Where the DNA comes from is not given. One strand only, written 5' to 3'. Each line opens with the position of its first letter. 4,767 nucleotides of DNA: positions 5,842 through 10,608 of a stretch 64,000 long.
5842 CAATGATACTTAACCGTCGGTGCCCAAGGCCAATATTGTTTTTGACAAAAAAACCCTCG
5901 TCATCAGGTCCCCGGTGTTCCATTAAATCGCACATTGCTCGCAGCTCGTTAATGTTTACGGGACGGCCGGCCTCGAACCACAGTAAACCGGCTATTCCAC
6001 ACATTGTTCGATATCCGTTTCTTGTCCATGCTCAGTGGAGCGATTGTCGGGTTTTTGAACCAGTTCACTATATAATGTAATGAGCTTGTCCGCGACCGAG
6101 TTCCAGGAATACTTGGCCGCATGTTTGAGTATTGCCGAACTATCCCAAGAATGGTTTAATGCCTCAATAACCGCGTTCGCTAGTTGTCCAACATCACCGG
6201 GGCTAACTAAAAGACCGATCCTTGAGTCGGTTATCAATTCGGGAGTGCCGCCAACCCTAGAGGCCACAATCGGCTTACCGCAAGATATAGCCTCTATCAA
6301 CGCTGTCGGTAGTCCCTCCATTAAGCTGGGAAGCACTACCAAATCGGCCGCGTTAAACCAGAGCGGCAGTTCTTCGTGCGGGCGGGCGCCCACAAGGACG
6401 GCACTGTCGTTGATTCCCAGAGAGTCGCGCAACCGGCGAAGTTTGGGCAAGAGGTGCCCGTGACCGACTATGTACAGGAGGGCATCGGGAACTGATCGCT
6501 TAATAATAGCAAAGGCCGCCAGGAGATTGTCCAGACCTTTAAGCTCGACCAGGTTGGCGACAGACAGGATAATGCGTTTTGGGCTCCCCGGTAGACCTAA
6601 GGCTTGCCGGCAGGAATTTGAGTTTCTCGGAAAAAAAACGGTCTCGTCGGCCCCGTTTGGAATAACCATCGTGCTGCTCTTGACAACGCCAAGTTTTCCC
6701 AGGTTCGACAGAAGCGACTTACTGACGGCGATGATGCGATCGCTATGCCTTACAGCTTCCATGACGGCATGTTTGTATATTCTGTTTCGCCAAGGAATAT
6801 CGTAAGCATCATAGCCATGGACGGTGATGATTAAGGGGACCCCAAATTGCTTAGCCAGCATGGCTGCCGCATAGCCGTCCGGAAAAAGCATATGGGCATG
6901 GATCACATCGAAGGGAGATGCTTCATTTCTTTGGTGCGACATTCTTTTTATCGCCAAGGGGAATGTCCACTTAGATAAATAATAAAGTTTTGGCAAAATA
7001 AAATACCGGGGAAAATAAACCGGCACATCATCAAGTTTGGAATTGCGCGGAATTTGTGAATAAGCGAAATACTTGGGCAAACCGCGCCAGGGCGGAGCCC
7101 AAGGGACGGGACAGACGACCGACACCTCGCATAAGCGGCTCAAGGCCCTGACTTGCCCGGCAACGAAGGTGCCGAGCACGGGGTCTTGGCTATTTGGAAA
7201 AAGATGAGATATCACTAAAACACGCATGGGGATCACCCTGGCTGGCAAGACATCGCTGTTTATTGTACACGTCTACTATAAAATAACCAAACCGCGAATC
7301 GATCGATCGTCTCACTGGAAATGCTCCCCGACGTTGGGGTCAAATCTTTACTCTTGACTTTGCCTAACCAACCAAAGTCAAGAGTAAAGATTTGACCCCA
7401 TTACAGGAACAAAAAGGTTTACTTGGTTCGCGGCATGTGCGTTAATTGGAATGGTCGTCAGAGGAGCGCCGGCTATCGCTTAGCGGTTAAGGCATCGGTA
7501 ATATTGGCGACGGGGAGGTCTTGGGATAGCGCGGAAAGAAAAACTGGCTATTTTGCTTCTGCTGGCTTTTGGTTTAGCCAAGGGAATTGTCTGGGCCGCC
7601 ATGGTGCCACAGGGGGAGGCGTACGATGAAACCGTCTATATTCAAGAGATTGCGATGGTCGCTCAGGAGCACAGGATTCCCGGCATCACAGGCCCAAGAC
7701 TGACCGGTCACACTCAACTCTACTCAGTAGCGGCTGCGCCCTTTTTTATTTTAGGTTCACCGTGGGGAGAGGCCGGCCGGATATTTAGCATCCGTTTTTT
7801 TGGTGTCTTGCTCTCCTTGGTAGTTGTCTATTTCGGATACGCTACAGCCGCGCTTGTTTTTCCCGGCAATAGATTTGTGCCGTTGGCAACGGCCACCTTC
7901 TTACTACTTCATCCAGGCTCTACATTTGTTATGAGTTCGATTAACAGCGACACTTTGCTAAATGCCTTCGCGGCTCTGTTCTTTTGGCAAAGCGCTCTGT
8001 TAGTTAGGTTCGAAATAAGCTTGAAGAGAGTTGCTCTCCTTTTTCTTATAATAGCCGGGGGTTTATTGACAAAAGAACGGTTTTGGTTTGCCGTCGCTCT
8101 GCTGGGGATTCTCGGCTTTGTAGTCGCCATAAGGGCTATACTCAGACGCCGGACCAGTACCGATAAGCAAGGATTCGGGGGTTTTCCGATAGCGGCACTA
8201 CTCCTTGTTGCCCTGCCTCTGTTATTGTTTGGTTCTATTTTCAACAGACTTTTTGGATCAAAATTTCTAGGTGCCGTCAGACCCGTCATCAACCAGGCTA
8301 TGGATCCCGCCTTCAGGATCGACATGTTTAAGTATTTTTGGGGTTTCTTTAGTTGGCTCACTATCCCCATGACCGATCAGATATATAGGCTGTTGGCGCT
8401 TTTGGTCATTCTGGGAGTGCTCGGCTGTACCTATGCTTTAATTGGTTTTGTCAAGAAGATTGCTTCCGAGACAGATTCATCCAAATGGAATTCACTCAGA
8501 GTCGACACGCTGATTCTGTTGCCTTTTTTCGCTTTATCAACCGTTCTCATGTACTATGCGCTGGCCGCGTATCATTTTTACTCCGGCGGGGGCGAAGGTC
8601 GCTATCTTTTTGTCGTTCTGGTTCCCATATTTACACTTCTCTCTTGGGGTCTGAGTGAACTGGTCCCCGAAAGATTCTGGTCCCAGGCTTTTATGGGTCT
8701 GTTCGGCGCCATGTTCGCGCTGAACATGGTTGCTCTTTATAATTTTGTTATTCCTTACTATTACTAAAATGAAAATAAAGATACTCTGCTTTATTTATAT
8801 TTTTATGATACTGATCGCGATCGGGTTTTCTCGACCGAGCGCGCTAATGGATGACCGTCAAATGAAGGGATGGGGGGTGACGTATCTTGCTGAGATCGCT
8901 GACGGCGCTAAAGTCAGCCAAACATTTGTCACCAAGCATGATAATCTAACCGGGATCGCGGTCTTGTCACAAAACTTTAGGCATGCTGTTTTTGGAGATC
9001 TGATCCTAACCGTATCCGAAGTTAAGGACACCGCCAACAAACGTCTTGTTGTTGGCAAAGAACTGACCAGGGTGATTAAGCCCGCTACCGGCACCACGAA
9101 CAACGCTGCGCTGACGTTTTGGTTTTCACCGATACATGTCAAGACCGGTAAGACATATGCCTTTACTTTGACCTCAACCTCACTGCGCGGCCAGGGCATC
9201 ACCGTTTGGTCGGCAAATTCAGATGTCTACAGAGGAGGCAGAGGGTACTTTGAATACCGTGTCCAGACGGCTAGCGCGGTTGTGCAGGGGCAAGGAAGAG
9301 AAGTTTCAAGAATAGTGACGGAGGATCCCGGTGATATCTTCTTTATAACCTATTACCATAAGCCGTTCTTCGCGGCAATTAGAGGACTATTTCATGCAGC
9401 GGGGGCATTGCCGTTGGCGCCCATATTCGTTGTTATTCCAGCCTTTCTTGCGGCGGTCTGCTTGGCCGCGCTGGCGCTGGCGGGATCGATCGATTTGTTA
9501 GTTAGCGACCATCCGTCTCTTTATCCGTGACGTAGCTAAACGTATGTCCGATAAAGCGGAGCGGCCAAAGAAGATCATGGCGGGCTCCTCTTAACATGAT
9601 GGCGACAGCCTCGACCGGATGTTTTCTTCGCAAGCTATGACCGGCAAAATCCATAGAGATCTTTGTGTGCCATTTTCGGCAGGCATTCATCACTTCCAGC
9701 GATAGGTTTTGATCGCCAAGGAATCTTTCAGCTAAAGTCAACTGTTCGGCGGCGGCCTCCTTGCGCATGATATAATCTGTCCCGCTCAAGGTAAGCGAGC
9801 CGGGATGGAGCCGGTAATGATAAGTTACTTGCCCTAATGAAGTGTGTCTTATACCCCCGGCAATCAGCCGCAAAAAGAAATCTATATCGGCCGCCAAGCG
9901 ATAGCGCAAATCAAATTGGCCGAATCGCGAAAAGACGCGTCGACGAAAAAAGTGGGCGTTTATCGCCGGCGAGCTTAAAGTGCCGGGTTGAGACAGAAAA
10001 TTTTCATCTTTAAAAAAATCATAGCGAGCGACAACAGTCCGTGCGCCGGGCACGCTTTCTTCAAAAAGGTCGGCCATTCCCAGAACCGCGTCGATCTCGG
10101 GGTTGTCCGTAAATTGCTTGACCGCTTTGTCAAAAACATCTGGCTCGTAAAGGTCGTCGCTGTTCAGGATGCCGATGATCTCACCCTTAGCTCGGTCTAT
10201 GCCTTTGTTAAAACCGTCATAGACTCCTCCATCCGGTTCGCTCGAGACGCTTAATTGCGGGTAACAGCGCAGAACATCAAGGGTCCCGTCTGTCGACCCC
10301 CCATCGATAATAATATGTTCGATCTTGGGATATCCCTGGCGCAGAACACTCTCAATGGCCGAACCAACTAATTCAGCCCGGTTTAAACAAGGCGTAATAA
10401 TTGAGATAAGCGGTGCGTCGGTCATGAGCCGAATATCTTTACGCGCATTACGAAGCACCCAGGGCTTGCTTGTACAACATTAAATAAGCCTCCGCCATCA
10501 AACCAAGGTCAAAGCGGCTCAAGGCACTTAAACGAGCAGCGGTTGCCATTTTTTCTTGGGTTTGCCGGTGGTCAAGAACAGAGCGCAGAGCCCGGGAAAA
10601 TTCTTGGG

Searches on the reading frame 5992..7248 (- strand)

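Call 9: search_protein_families(library=pfam, proteins=[window:5992-7248:-], max_evalue=0.00001)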
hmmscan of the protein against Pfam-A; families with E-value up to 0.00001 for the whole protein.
window:5992-7248:- (418 aa): 6 families
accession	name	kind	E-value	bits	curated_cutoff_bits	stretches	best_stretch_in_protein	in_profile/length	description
PF00534.26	Glycos_transf_1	-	2.3e-36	125.4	26.4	1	223-377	14-168/172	Glycosyl transferases group 1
PF13692.12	Glyco_trans_1_4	-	1.1e-32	113.7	27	1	225-365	2-141/142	Glycosyl transferases group 1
PF13439.12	Glyco_transf_4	-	1.3e-22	81.1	28.5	1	26-202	5-168/170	Glycosyltransferase Family 4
PF13579.12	Glyco_trans_4_4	-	2.4e-20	73.9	29.7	1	26-199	4-158/158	Glycosyl transferase 4-like domain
PF13477.12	Glyco_trans_4_2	-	1.8e-07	31.8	23.4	1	113-176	75-139/139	Glycosyl transferase 4-like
PF20706.3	GT4-conflict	-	1e-06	28.5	26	1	219-348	194-333/385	Family 4 Glycosyltransferase in conflict systems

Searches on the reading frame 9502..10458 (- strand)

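Call 9: search_protein_families(library=pfam, proteins=[window:9502-10458:-], max_evalue=0.00001)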
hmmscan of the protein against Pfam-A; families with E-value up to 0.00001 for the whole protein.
window:9502-10458:- (318 aa): 3 families
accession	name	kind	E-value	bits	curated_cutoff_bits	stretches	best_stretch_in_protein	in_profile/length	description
PF00535.33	Glycos_transf_2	-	5.7e-25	88.6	23.3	1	19-176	1-164/168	Glycosyl transferase family 2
PF13641.12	Glyco_tranf_2_3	-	3.5e-14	53.8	27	1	18-206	3-202/230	Glycosyltransferase like family 2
PF10111.15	Glyco_tranf_2_2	-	1.5e-11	44.8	27.3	1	43-223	25-223/276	Glycosyltransferase like family 2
